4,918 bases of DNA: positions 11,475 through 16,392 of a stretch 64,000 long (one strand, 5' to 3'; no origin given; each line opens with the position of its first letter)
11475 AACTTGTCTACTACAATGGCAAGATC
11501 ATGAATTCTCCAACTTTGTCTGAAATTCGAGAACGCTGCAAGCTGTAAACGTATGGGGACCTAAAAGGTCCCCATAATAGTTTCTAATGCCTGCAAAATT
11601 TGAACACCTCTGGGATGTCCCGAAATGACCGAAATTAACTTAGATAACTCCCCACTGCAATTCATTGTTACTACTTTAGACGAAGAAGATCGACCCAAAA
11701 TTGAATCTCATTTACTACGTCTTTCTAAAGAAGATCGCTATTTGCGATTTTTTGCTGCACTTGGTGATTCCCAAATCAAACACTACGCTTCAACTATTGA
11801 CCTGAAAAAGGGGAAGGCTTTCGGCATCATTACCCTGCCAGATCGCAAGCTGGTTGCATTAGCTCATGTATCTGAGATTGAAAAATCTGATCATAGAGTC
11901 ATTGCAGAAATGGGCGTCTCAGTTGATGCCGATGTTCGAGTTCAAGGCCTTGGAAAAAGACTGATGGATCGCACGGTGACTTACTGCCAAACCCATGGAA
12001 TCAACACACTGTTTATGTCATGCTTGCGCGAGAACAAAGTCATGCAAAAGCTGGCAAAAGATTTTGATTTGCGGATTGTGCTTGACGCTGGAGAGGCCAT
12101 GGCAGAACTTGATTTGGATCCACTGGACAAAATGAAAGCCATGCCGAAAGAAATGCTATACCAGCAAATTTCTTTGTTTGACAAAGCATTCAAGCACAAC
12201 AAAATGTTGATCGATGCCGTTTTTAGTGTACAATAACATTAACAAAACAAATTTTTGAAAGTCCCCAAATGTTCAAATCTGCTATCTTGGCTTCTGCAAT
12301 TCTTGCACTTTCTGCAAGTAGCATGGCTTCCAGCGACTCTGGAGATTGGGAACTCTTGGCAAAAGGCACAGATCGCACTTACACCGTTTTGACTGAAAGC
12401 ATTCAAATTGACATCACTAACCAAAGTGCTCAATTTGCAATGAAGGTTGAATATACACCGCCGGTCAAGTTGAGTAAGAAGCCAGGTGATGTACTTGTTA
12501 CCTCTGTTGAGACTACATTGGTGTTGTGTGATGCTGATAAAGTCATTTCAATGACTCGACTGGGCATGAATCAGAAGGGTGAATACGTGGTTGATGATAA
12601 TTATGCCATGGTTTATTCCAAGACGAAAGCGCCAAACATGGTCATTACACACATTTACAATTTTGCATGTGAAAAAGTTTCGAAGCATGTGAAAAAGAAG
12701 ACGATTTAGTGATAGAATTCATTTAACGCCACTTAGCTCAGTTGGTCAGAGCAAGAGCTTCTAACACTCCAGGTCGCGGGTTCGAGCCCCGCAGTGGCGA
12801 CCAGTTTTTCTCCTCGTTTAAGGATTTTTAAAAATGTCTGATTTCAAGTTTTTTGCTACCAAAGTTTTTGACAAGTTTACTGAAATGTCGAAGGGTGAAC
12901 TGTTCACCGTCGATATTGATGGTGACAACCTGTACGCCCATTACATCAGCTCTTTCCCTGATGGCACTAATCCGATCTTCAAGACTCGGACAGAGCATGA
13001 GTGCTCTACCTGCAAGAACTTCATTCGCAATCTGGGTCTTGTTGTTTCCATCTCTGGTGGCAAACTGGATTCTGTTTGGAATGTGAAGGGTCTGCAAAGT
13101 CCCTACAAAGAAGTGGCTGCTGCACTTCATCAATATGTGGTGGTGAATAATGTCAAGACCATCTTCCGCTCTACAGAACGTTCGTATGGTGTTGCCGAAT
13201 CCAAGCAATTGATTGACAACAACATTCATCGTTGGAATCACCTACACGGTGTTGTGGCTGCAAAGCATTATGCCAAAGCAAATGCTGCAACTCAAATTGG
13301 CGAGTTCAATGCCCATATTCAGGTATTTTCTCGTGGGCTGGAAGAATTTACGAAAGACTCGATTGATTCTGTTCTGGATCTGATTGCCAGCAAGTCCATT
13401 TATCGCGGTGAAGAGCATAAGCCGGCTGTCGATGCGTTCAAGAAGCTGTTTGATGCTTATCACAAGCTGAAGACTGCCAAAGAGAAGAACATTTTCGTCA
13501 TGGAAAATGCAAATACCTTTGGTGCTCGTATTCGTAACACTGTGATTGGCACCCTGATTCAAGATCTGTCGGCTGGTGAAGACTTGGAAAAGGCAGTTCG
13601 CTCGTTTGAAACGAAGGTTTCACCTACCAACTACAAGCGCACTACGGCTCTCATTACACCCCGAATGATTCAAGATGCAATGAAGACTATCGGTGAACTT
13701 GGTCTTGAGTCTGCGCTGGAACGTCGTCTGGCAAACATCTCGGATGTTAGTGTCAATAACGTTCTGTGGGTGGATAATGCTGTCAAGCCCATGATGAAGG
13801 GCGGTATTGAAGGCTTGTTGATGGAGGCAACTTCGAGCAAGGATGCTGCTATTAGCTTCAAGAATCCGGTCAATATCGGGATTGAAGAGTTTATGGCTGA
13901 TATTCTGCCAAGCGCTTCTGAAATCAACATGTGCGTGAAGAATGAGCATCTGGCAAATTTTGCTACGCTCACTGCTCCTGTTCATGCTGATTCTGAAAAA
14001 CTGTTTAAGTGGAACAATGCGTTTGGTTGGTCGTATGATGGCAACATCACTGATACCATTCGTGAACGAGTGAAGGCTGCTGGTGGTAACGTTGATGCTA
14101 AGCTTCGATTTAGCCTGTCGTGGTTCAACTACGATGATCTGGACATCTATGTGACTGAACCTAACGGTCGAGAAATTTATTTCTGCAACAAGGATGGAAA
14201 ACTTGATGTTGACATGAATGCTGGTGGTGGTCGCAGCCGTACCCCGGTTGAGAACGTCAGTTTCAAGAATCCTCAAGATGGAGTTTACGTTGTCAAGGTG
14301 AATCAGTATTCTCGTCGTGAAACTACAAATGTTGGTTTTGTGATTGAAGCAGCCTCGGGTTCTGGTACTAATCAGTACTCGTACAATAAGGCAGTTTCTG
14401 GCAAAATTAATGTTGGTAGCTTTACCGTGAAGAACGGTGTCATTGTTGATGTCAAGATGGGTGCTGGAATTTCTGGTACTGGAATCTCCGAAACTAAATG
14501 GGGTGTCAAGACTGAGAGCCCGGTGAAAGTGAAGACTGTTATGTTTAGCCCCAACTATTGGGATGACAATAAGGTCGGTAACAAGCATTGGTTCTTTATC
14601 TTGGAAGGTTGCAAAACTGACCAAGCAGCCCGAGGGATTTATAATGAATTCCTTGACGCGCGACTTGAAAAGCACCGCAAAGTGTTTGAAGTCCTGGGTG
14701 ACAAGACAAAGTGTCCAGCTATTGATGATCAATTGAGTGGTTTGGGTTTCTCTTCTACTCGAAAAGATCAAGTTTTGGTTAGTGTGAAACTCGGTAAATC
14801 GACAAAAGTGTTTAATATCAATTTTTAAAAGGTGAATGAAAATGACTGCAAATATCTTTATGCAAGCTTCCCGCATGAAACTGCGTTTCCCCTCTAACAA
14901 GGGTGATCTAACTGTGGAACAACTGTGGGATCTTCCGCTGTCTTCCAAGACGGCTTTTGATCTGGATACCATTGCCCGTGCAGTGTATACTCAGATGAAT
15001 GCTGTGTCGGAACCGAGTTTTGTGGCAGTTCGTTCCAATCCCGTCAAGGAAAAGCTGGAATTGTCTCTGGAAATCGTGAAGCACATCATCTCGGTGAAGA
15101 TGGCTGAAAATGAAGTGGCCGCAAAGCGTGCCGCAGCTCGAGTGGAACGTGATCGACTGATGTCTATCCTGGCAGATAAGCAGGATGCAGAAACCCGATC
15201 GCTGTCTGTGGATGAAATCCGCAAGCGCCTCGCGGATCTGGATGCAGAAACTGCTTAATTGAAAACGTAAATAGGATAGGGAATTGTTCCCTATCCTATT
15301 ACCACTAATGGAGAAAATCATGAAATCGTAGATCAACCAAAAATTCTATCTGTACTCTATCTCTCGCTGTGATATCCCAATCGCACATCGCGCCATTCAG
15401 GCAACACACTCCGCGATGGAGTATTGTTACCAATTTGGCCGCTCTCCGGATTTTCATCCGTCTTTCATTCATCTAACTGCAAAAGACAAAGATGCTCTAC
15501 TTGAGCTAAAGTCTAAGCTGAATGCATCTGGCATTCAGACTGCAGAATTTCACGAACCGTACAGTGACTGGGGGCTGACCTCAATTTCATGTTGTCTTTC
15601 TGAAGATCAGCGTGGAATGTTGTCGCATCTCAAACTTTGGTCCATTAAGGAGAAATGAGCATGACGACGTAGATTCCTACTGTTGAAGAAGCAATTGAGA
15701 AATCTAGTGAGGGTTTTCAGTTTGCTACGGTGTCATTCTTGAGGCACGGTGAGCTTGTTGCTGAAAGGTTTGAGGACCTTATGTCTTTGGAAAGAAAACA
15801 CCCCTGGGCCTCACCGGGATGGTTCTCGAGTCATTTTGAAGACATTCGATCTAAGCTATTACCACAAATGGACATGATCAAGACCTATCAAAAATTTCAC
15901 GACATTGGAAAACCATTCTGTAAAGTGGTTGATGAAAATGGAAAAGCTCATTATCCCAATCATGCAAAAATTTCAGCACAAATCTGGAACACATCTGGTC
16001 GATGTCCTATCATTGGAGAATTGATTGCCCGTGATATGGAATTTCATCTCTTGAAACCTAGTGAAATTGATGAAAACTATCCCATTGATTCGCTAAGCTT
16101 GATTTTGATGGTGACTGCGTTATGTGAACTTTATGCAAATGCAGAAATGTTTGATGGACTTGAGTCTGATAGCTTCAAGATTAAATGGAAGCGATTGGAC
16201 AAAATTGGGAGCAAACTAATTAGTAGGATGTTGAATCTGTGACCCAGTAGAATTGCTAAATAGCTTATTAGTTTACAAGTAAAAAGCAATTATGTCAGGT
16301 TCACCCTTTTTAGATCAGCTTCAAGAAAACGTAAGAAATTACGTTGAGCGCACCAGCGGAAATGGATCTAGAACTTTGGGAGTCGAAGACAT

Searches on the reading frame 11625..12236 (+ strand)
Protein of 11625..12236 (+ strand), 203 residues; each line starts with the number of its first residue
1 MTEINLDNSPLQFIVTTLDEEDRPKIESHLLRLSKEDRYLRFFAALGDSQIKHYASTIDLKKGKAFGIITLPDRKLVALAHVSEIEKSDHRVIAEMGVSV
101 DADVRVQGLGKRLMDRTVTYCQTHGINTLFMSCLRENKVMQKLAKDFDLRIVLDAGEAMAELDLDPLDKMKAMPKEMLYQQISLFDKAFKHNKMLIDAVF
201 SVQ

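Call 23: search_protein_families(library=phrogs, proteins=[window:11625-12236:+], max_evalue=0.001)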
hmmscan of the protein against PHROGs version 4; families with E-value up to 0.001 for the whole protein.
window:11625-12236:+ (203 aa): 1 family
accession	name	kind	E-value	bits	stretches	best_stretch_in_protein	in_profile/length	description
phrog_1249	-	other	6e-07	30.4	1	17-145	12-142/180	acetyltransferase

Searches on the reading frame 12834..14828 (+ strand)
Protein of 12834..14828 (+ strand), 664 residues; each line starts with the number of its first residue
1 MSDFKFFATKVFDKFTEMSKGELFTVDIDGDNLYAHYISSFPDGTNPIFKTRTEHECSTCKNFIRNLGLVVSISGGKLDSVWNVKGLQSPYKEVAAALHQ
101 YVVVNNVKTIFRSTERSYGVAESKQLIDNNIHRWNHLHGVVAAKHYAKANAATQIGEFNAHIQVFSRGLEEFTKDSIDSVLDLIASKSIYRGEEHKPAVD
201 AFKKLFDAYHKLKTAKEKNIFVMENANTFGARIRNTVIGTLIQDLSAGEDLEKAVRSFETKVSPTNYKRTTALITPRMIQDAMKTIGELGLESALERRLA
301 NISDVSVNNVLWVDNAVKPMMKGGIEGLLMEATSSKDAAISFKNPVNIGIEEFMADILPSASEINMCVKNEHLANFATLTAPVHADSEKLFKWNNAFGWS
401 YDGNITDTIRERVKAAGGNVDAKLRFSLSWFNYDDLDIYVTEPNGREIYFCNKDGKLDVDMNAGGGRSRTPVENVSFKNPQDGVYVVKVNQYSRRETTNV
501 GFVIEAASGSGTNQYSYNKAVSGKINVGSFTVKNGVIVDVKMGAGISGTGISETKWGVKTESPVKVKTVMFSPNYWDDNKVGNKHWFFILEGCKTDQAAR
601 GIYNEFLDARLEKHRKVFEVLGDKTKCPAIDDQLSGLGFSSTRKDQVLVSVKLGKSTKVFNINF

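Call 23: search_protein_families(library=phrogs, proteins=[window:12834-14828:+], max_evalue=0.001)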
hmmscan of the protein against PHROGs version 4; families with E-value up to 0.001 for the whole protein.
window:12834-14828:+ (664 aa): 5 families
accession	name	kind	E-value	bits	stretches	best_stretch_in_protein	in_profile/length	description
phrog_1735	-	unknown function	9e-229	762.7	1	1-664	1-673/673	-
phrog_23228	-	unknown function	3.5e-119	399.6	1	226-659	31-467/472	-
phrog_25920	-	unknown function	9.9e-32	111.6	1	1-166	1-168/173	-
phrog_21434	-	unknown function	2.1e-24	86.8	1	1-85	1-86/93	-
phrog_38165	-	unknown function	1.5e-12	48.1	1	233-262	25-54/57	-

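Call 24: search_protein_families(library=pfam, proteins=[window:12834-14828:+], max_evalue=0.001)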
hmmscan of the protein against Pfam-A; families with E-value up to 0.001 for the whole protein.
window:12834-14828:+ (664 aa): 0 families

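Call 25: search_dna_similar(query=window:12834-14828:+, collection=phages, mode=protein, max_rows=15)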
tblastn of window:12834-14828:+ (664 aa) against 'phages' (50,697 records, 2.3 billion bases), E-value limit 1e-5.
Records with a match: 549; places in all: 551; records where one place covers at least 80% of the query: 460.
Best place of each record, by identity: <60% 549.
By first word of the organism name: Salmonella 159; Klebsiella 82; Bacillus 32; Escherichia 30; Serratia 28; Caulobacter 28; Xanthomonas 23; Dickeya 21; Vibrio 20; Pseudomonas 18; and 31 more.
By host as written in the record: - 55; Klebsiella pneumoniae 41; Salmonella enterica 26; Salmonella enterica subsp. enterica serovar Enteritidis PT1 21; Bacillus cereus 15; Salmonella enterica subsp. enterica serovar Typhimurium 14; Escherichia coli O157:H7 11; Dickeya solani 11; and 171 more.
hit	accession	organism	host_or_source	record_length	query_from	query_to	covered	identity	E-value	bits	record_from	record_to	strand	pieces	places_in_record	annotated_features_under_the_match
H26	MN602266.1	Bacteriophage DSS3_VP1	-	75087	1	664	100%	51.8%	0e+0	680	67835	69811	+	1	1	hypothetical protein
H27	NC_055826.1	Bacteriophage DSS3_VP1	-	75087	1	664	100%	51.8%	0e+0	680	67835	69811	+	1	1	hypothetical protein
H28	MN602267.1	Bacteriophage DSS3_PM1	-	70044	1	664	100%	51.8%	0e+0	677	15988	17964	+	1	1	hypothetical protein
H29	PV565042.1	Pseudomonas phage Ebordelon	Pseudomonas putida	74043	1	664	100%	49.9%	0e+0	644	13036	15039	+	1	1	hypothetical protein (x2)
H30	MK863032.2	Pseudomonas phage Zuri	Pseudomonas putida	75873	1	664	100%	49.6%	0e+0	640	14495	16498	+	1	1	ATP-binding-cassette protein | hypothetical protein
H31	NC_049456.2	Pseudomonas phage Zuri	Pseudomonas putida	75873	1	664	100%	49.6%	0e+0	640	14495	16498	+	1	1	hypothetical protein (x2)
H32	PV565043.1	Pseudomonas phage Holyagarpour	Pseudomonas putida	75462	1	664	100%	49.6%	0e+0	640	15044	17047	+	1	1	hypothetical protein (x2)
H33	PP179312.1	Pseudomonas phage Arace01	Pseudomonas syringae 19B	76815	1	664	100%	49.2%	0e+0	640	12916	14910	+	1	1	DNA-directed RNA polymerase | HNH endonuclease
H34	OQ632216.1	Salmonella phage Arash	Salmonella enterica subsp. enterica ...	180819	1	664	100%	47.9%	0e+0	600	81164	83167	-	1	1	structural protein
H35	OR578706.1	Microcoleus phage My-WqHQDG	river water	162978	1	664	100%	47.5%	0e+0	622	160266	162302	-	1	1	hypothetical protein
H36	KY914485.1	Aeromonas phage phiA8-29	Aeromonas sp.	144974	1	664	100%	47.5%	0e+0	612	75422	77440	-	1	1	hypothetical protein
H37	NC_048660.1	Aeromonas phage phiA8-29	Aeromonas sp.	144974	1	664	100%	47.5%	0e+0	612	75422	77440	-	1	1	hypothetical protein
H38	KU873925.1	Pseudomonas phage pf16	Pseudomonas putida PpG1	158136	1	664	100%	46.4%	7e-180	573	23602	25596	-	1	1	hypothetical protein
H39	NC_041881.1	Pseudomonas phage pf16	Pseudomonas putida PpG1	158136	1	664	100%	46.4%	7e-180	573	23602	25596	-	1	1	hypothetical protein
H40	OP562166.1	Xanthomonas virus PB119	Xanthomonas euvesicatoria 1940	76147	18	651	95%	46.1%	5e-175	559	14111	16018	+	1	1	hypothetical protein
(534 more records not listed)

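Call 92: search_protein_families(library=ncbifam, proteins=[window:12834-14828:+], max_evalue=0.01)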
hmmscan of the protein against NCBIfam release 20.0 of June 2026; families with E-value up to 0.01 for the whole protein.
window:12834-14828:+ (664 aa): 0 families

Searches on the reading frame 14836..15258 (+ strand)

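Call 23: search_protein_families(library=phrogs, proteins=[window:14836-15258:+], max_evalue=0.001)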
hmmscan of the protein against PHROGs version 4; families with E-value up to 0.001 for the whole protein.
window:14836-15258:+ (140 aa): 1 family
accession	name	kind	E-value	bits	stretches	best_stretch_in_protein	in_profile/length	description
phrog_2018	-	unknown function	3e-41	141.6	1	3-134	1-131/132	-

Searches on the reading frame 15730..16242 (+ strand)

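Call 23: search_protein_families(library=phrogs, proteins=[window:15730-16242:+], max_evalue=0.001)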
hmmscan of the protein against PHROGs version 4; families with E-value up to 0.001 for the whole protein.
window:15730-16242:+ (170 aa): 1 family
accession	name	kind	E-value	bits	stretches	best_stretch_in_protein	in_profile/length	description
phrog_14850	-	unknown function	1.4e-46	160.4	1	2-167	100-266/270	-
